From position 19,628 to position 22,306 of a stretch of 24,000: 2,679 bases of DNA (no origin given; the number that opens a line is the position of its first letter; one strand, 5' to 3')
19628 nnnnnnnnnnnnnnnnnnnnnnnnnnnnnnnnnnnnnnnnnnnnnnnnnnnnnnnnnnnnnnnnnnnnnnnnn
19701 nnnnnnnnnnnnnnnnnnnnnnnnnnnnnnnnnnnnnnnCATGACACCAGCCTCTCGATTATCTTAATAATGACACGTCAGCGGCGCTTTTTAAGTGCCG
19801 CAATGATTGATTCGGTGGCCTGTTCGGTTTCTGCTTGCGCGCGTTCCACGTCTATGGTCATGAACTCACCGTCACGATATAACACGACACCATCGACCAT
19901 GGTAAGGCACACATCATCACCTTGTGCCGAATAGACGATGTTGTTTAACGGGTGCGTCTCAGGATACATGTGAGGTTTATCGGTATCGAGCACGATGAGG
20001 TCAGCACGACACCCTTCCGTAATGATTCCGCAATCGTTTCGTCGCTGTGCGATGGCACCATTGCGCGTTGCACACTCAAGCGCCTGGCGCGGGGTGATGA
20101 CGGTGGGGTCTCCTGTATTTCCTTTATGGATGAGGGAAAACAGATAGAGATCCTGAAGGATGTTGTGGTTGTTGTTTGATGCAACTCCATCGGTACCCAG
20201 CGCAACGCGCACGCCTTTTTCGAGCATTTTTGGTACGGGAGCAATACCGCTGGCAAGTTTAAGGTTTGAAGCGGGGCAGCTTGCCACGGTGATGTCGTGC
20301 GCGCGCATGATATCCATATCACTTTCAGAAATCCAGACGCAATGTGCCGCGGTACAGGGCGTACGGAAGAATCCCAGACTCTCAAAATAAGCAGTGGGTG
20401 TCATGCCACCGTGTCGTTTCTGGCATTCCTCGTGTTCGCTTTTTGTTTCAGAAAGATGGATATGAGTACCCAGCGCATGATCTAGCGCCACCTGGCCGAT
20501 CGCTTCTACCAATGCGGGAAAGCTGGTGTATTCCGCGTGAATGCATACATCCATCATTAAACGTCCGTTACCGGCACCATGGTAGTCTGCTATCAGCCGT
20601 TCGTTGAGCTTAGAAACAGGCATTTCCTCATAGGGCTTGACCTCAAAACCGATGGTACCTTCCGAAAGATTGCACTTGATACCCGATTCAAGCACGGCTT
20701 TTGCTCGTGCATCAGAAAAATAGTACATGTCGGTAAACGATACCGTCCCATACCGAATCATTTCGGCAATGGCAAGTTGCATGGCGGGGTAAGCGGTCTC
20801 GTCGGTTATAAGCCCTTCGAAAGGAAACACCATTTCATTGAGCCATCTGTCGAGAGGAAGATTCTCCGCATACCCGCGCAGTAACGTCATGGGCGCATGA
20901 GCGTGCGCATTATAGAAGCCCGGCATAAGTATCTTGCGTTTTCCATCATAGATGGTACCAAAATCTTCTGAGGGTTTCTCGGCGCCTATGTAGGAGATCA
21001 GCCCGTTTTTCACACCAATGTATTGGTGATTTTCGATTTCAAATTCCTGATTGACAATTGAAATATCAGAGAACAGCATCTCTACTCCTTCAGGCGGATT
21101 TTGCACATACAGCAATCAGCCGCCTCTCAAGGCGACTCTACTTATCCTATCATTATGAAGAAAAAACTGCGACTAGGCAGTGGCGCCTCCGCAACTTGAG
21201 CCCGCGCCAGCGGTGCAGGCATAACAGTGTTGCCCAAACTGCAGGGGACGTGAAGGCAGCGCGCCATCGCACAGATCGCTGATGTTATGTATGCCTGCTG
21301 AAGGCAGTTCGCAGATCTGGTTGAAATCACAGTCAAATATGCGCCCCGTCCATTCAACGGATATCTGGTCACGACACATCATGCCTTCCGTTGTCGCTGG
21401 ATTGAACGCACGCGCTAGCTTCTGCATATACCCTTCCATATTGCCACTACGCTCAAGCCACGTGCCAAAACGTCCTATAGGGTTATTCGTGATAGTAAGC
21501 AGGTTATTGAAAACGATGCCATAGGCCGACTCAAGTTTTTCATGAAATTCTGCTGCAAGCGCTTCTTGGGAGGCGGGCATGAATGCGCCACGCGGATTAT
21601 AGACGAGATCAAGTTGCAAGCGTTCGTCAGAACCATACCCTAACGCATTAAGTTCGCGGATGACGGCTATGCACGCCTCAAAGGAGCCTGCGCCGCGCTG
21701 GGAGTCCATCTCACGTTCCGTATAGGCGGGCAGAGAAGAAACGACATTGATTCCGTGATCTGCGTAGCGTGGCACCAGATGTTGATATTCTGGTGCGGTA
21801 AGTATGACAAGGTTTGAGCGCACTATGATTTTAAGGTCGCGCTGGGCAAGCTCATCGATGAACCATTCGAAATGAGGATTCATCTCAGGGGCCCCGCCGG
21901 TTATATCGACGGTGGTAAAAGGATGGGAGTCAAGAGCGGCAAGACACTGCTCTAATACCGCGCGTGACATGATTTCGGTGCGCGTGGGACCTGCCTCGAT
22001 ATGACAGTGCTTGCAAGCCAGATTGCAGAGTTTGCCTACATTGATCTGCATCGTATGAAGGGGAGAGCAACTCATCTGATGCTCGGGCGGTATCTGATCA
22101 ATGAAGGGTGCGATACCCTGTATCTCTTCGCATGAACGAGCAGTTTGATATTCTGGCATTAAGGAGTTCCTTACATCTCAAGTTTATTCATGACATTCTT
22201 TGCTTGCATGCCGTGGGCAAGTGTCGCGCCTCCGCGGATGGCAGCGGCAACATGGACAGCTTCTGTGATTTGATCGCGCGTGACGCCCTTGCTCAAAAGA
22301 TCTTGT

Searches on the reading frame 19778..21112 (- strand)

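Call 55: search_protein_families(library=pfam, proteins=[window:19778-21112:-], max_evalue=0.001)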
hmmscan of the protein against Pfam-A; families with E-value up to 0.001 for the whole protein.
window:19778-21112:- (444 aa): 2 families
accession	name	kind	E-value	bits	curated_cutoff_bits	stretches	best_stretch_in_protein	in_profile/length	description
PF01979.26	Amidohydro_1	-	2.3e-63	215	25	1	61-410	1-344/345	Amidohydrolase family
PF07969.17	Amidohydro_3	-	2.2e-16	60.9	29.7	1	245-412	301-472/472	Amidohydrolase family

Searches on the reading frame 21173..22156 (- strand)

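Call 55: search_protein_families(library=pfam, proteins=[window:21173-22156:-], max_evalue=0.001)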
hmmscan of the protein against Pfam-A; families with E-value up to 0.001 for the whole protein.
window:21173-22156:- (327 aa): 2 families
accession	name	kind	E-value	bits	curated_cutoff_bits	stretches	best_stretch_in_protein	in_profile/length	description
PF12345.13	DUF3641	-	4e-50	169.7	24.9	1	193-325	1-134/134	Protein of unknown function (DUF3641)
PF04055.27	Radical_SAM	-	8.3e-09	36.3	29.5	1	38-174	1-141/166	Radical SAM superfamily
